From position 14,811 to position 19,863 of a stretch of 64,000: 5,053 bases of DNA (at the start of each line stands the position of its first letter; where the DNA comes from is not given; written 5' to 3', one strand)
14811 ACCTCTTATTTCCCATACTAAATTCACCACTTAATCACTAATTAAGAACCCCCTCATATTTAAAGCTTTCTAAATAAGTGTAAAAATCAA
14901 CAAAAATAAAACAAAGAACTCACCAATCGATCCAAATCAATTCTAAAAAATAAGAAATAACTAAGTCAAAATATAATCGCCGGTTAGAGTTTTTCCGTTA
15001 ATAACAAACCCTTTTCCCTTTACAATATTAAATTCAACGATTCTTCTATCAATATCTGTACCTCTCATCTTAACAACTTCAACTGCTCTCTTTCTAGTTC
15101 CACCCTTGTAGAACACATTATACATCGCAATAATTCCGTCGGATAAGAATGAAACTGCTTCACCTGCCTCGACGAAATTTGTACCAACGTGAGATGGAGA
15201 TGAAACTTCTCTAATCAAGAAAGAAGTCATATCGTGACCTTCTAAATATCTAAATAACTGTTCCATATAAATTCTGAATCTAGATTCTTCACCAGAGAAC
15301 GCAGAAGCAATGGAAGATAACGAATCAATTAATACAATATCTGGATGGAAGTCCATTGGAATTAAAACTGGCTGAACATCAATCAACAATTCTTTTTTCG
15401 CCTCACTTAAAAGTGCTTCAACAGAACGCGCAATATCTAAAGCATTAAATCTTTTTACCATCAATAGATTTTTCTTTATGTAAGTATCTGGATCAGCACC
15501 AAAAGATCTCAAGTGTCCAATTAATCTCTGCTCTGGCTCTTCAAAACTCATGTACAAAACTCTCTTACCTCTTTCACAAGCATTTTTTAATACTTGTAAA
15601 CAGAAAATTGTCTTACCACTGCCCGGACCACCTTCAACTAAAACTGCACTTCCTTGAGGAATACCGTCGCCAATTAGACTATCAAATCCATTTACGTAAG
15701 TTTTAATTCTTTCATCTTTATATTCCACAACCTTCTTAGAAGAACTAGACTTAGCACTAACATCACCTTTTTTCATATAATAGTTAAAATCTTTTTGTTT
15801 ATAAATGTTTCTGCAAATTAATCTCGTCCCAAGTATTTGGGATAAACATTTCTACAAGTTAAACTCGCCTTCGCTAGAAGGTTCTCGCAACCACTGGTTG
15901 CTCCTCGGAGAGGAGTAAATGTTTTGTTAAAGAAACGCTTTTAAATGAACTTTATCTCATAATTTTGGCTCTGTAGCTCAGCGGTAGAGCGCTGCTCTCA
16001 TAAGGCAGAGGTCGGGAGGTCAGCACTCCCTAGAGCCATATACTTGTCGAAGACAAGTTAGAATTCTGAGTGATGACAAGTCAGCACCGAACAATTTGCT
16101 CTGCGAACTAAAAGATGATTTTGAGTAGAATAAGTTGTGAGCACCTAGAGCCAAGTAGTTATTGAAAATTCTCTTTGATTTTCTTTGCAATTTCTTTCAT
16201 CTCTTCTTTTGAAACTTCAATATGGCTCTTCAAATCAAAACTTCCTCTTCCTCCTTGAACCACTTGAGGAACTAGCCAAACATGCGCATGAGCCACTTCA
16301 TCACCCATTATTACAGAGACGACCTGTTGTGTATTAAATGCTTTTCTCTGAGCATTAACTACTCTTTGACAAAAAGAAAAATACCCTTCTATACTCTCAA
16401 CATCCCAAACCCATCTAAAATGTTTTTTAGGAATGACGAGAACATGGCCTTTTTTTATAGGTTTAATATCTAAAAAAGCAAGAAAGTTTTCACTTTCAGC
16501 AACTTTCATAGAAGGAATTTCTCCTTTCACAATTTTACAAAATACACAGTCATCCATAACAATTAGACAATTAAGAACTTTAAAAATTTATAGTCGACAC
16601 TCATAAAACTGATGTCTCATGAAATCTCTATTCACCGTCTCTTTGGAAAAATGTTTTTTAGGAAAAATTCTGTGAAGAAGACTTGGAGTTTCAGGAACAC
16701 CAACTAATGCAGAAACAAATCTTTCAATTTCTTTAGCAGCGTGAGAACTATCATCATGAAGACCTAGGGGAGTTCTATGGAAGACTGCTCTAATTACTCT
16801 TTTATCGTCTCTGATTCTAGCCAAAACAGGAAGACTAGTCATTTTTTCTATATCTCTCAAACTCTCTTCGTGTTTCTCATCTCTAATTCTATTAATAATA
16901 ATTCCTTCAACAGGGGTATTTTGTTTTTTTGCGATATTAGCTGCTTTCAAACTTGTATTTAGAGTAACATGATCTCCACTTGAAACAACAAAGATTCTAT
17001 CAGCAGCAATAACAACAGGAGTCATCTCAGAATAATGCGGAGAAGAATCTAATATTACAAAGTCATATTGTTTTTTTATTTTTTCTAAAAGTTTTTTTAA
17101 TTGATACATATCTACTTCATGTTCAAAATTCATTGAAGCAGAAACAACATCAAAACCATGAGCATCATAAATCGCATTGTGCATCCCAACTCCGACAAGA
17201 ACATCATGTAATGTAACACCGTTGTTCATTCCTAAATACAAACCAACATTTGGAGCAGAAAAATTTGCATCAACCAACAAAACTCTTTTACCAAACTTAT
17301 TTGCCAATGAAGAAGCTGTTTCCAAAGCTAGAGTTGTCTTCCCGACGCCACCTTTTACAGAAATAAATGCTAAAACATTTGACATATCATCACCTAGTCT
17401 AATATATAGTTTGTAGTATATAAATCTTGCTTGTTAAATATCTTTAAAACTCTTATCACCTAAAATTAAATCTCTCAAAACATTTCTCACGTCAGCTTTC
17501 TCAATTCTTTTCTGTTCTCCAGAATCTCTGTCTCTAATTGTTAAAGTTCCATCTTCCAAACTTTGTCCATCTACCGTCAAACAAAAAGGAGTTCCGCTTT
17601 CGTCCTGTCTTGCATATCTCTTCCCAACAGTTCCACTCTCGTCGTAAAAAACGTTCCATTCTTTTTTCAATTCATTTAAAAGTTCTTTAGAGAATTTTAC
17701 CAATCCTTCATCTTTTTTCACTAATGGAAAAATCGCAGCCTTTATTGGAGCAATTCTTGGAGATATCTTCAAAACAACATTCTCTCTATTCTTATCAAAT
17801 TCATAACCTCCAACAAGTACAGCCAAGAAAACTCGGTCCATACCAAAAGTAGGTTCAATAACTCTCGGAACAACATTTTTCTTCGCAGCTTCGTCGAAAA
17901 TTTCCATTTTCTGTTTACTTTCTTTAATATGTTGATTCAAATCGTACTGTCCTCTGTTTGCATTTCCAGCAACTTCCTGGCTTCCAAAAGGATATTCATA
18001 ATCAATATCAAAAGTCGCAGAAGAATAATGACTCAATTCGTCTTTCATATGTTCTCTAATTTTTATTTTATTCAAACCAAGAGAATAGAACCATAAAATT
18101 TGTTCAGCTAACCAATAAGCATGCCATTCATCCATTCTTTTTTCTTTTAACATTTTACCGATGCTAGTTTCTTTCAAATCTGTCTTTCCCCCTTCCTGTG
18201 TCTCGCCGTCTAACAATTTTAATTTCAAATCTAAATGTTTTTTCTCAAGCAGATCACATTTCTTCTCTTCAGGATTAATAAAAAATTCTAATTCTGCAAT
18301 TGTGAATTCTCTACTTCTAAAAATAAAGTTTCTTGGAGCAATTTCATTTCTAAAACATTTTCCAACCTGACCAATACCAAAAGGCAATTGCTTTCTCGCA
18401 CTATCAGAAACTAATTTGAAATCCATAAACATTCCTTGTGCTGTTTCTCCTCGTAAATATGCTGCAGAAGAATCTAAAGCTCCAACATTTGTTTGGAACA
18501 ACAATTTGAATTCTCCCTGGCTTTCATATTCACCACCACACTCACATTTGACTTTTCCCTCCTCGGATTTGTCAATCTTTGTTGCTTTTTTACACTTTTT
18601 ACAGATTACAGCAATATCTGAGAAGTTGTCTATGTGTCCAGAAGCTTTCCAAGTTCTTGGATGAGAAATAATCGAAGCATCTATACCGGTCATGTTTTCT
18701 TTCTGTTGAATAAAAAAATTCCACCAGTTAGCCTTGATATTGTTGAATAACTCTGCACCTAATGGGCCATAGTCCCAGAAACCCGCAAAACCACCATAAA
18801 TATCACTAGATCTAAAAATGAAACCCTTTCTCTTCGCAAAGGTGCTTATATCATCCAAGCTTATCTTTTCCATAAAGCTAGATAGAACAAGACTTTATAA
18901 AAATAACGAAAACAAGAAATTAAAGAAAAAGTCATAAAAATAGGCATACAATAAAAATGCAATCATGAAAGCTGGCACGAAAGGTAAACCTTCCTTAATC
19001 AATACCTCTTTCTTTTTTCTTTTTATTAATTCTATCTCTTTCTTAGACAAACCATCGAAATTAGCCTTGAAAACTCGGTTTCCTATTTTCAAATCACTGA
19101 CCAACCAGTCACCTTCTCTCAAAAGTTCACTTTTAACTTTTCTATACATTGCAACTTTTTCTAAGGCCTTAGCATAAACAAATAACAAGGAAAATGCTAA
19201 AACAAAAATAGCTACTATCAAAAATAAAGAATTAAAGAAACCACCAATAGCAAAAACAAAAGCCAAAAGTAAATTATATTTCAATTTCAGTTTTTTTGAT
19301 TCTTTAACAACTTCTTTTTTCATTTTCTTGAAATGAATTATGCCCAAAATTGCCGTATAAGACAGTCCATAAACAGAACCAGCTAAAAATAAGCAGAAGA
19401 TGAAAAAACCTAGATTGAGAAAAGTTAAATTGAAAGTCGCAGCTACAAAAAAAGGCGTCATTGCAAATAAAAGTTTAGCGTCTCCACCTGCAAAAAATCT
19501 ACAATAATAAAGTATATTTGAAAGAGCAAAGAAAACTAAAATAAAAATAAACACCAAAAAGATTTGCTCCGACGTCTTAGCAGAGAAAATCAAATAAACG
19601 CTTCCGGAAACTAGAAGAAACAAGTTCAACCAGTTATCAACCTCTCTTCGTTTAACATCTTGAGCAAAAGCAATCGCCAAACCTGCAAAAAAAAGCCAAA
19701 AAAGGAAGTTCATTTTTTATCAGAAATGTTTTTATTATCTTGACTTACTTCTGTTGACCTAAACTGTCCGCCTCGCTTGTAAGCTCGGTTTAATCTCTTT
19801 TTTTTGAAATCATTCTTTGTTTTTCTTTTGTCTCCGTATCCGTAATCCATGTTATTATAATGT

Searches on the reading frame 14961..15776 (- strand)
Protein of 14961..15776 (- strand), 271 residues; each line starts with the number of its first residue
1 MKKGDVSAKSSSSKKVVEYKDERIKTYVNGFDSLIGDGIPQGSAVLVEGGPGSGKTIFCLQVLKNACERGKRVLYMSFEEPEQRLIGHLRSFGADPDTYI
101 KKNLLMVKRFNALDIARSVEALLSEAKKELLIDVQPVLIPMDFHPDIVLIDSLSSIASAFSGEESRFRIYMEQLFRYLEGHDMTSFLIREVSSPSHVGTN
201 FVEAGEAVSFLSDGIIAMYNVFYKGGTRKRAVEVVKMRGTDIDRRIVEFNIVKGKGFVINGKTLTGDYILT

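Call 7: search_protein_families(library=pfam, proteins=[window:14961-15776:-], max_evalue=0.01)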
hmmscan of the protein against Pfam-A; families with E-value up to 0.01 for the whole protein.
window:14961-15776:- (271 aa): 12 families
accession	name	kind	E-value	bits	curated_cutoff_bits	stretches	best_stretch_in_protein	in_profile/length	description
PF06745.19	ATPase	-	1e-43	149.8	26.6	1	24-260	1-227/231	KaiC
PF13481.12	AAA_25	-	3e-06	27.5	27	1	32-163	23-160/195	AAA domain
PF07088.17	GvpD_P-loop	-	2.5e-05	24.7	24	1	41-82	9-49/189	GvpD gas vesicle protein, P-loop domain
PF03796.21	DnaB_C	-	2.9e-05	24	27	1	25-138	3-112/255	DnaB-like helicase C terminal domain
PF09848.15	SLFN-g3_helicase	-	0.0012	18.6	24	1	44-84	3-45/354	Schlafen group 3, DNA/RNA helicase domain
PF25199.1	nSTAND_NTPase5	-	0.0017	18.6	34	1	41-90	40-91/145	Novel STAND NTPase 5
PF13173.12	AAA_14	-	0.0021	18.5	27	1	43-87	3-46/129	AAA domain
PF13191.12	AAA_16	-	0.0024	18.8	32.6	1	40-81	22-63/167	AAA ATPase domain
PF00004.35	AAA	-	0.0033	18.3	21.2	1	45-183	1-97/131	ATPase family associated with various cellular activities (AAA)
PF24883.2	NPHP3_N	-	0.0035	18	24.8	1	43-82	23-62/164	Nephrocystin 3, N-terminal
PF01695.23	IstB_IS21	-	0.0038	17.2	24.1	1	43-91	93-137/238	IstB-like ATP binding protein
PF20720.3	nSTAND3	-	0.0061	16.7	27.2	0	44-78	19-54/155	Novel STAND NTPase 3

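Call 50: search_protein_families(library=ncbifam, proteins=[window:14961-15776:-], max_evalue=0.01)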
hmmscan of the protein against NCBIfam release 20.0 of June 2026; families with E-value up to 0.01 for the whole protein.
window:14961-15776:- (271 aa): 23 families
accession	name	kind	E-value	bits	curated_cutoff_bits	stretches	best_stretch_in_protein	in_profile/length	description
NF006799.0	PRK09302.1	equivalog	2.5e-33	115.4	408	1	18-269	249-481/515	circadian clock protein KaiC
TIGR03880.1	KaiC_arch_3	hypoth_equivalog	2.2e-25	89.5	249.45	1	28-253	2-212/224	KaiC domain-containing protein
TIGR03881.1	KaiC_arch_4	hypoth_equivalog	1.4e-24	87.1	247.8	1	22-260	1-229/231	KaiC domain-containing protein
TIGR03877.1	thermo_KaiC_1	hypoth_equivalog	2.8e-22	79.4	307.25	1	22-260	2-233/238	KaiC domain-containing protein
TIGR02655.1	circ_KaiC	equivalog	4.7e-19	68.4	546.25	1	23-253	244-456/484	circadian clock protein KaiC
NF052589.1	ArlH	equivalog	8e-16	58.4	215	1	31-261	9-225/229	archaellum protein ArlH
NF004723.0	PRK06067.1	subfamily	2.3e-14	53.5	194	1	15-159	7-144/243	flagellar accessory protein FlaH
TIGR00416.1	sms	equivalog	1.4e-12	47.1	403.05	1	7-122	59-169/454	DNA repair protein RadA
NF006320.0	PRK08533.1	equivalog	3e-09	36.8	215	1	29-238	11-202/230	flagellar accessory protein FlaH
NF004629.0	PRK05973.1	equivalog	1.9e-08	33.6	156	1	39-113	61-133/237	DNA helicase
TIGR03878.1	thermo_KaiC_2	hypoth_equivalog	2.3e-08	33.7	232.2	1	37-219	31-203/259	KaiC domain-containing protein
TIGR03600.1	phage_DnaB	exception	4.6e-06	25.9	498.65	1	28-137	181-286/421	phage replicative helicase, DnaB family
TIGR00665.1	DnaB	equivalog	1.9e-05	23.7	385.25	1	24-138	178-288/435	replicative DNA helicase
TIGR02237.1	recomb_radB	equivalog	2.4e-05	24.3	172.4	1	32-80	2-50/210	DNA repair and recombination protein RadB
NF006306.0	PRK08506.1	equivalog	0.00012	20.9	596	1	25-91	173-241/472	replicative DNA helicase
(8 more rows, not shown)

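Call 51: search_solved_structures(query=window:14961-15776:-, max_evalue=0.00001)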
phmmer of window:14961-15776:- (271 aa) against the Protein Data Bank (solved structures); distinct sequences matched with E-value up to 0.00001: 49.
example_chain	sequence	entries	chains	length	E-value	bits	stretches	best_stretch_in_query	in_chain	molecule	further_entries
8zn5_B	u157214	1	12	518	4.3e-39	137.7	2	21-259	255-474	KaiC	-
7dy1_A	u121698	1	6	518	1.4e-33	119.7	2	21-257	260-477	Circadian clock protein kinase KaiC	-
4o0m_A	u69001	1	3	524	1.6e-33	119.5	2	21-257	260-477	Circadian clock protein kinase KaiC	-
5jwq_A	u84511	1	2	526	3.5e-33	118.4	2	21-257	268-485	Circadian clock protein kinase KaiC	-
3k0f_A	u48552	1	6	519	9.2e-33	117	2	22-256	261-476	Circadian clock protein kinase KaiC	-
7dyk_A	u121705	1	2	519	1.2e-32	116.6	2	22-256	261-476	Circadian clock protein kinase KaiC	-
8jon_A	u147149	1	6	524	1.3e-32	116.5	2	21-256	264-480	Circadian clock oscillator protein KaiC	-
3k0e_A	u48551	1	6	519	1.4e-32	116.4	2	22-256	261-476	Circadian clock protein kinase KaiC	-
7wdc_A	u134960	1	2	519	1.5e-32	116.3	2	22-256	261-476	Circadian clock protein kinase KaiC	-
1u9i_A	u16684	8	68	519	1.5e-32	116.3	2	22-256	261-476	KaiC | Circadian clock protein kinase kaiC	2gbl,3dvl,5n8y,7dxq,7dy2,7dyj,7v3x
3jzm_A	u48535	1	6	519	1.5e-32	116.3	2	22-256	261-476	Circadian clock protein kinase kaiC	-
1tf7_A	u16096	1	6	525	1.5e-32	116.3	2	22-256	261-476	KaiC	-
7dyi_A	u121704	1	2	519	2.2e-32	115.7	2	22-256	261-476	Circadian clock protein kinase KaiC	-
8wve_A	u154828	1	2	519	2.7e-32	115.4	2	22-256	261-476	Circadian clock oscillator protein KaiC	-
3k0a_A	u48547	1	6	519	3e-32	115.3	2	22-256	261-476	Circadian clock protein kinase KaiC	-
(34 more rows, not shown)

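Call 88: search_protein_families(library=padloc, proteins=[window:14961-15776:-], max_evalue=0.01)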
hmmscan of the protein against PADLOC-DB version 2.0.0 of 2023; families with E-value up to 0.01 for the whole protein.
window:14961-15776:- (271 aa): 5 families
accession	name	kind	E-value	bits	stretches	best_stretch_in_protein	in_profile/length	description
PDLC04140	mad8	-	1.5e-07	29.3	1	37-133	22-114/314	mads_8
PDLC00104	GajB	-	0.0003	17.6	1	42-80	15-57/574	UrvD helicase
PDLC02350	AbiO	-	0.0012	15.6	1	42-77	192-227/468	AbiO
PDLC05031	PDC-S49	-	0.0028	14.5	1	41-77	23-59/624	-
PDLC02372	Nhi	-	0.0042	13.8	1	43-76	200-232/470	-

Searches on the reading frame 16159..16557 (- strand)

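Call 11: search_protein_families(library=pfam, proteins=[window:16159-16557:-], max_evalue=0.001)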
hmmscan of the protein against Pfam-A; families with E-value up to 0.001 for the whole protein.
window:16159-16557:- (132 aa): 2 families
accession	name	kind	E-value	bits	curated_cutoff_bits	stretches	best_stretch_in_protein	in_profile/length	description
PF01230.28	HIT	-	3.2e-14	53.8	21.5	1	11-97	1-94/98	HIT domain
PF11969.13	DcpS_C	-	7.6e-11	42.9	24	1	4-54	2-52/114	Scavenger mRNA decapping enzyme C-term binding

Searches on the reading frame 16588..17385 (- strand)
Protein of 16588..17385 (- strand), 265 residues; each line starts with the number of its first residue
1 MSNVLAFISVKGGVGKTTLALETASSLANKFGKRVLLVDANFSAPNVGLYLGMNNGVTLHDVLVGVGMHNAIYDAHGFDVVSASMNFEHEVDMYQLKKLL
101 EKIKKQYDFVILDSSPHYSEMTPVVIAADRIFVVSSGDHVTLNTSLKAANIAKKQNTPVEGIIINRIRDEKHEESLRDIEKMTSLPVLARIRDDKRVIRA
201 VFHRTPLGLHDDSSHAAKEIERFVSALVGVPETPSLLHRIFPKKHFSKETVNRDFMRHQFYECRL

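Call 11: search_protein_families(library=pfam, proteins=[window:16588-17385:-], max_evalue=0.001)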
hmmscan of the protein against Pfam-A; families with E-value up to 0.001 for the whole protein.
window:16588-17385:- (265 aa): 9 families
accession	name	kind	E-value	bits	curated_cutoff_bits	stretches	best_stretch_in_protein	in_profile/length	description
PF13614.12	AAA_31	-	1.7e-18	67.6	27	1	3-140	2-152/177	AAA domain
PF01656.29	CbiA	-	2.2e-18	66.9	25.4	1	6-204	2-122/125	CobQ/CobB/MinD/ParA nucleotide binding domain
PF10609.15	ParA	-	2.3e-14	53.9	27.1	1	2-166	3-174/246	NUBPL iron-transfer P-loop NTPase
PF06564.18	CBP_BcsQ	-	2.6e-09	37.4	21.3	0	94-221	103-227/234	Cellulose biosynthesis protein BcsQ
PF13500.12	AAA_26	-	9.2e-09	35.9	27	1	128-197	129-194/198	AAA domain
PF02374.21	ArsA_ATPase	-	3.1e-07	30.3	24.3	0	7-38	5-35/305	Anion-transporting ATPase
PF00142.24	Fer4_NifH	-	1.1e-06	28.8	25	0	127-224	140-241/271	4Fe-4S iron sulfur cluster binding proteins, NifH/frxC family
PF09140.17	MipZ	-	3.3e-06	27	20.7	1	7-124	5-117/262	ATPase MipZ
PF07015.17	VirC1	-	2.7e-05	24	24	0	3-41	2-39/231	VirC1 protein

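Call 50: search_protein_families(library=ncbifam, proteins=[window:16588-17385:-], max_evalue=0.01)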
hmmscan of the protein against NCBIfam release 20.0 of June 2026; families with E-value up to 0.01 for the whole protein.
window:16588-17385:- (265 aa): 31 families (the best 25 are shown)
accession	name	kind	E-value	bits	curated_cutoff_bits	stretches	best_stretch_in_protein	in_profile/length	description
TIGR01969.1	minD_arch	subfamily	6.5e-39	133.6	201.75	1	4-235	2-238/251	cell division ATPase MinD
TIGR01968.1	minD_bact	equivalog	2e-22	79.8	212.9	1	3-229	2-238/261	septum site-determining protein MinD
NF041546.1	ParA_partition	equivalog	1.7e-16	60.4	180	2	4-40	1-36/203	ParA family partition ATPase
NF047398.1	AAA_KGGVGR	domain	1.4e-14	54.9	90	1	3-71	3-73/190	KGGVGR-motif variant AAA ATPase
TIGR03018.1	pepcterm_TyrKin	hypoth_equivalog_domain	5.4e-13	48.7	230.65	1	2-153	35-197/207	XrtA-associated tyrosine autokinase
TIGR03815.1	CpaE_hom_Actino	equivalog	9.2e-13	48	154.45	1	2-201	111-315/340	septum site-determining protein Ssd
NF041136.1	MrpORP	equivalog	1.7e-11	44.1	450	1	3-228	6-249/365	iron-sulfur cluster carrier protein MrpORP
TIGR01007.1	eps_fam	subfamily_domain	3e-11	43.2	108.05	1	4-172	19-195/204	polysaccharide biosynthesis tyrosine autokinase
TIGR03029.1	EpsG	equivalog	5e-11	42.3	313.8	1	3-148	104-256/274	chain length determinant protein tyrosine kinase EpsG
NF041283.1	PrgP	equivalog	5.5e-11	42.3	400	2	92-146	109-164/297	ParA superfamily DNA segregation protein PrgP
TIGR03371.1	cellulose_yhjQ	equivalog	5.9e-10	39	157.85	1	3-42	2-40/246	cellulose biosynthesis protein BcsQ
TIGR00345.1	GET3_arsA_TRC40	subfamily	7.7e-09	35.5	135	1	7-39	1-32/299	TRC40/GET3/ArsA family transport-energizing ATPase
TIGR04291.1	arsen_driv_ArsA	equivalog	1.9e-07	30.2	650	1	7-56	7-54/565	arsenical pump-driving ATPase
NF010259.0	PRK13705.1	equivalog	4.4e-07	29.2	725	1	3-60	107-163/388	plasmid-partitioning protein SopA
NF008079.0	PRK10818.1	equivalog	5.9e-07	29.1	508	1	1-230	1-249/270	septum site-determining protein MinD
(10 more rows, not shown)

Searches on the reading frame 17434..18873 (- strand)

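Call 11: search_protein_families(library=pfam, proteins=[window:17434-18873:-], max_evalue=0.001)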
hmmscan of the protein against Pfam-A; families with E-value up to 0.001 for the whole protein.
window:17434-18873:- (479 aa): 2 families
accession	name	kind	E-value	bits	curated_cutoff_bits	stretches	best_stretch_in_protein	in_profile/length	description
PF03129.25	HGTP_anticodon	-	1.1e-19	70.8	21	1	378-468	1-93/94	Anticodon binding domain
PF00587.30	tRNA-synt_2b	-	2.2e-07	31.6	29.3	1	157-207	27-78/179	tRNA synthetase class II core domain (G, H, P, S and T)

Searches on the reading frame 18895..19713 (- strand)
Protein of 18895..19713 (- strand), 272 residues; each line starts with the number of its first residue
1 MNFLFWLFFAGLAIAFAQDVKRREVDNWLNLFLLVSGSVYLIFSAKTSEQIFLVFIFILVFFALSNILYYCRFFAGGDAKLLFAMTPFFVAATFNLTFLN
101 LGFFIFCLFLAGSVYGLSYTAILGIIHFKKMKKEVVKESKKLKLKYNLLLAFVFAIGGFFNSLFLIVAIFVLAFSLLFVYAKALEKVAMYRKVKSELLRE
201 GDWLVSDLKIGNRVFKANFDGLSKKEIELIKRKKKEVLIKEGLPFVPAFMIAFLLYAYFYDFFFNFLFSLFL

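Call 11: search_protein_families(library=pfam, proteins=[window:18895-19713:-], max_evalue=0.001)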
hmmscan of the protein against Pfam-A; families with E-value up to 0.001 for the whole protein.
window:18895-19713:- (272 aa): 2 families
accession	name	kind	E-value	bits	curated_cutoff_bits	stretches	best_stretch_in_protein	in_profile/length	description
PF01478.23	Peptidase_A24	-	2.5e-08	34.7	26.5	1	6-107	1-101/104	Type IV leader peptidase family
PF06819.16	Arc_PepC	-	0.0008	20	23.4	0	167-205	2-40/110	Archaeal Peptidase A24 C-terminal Domain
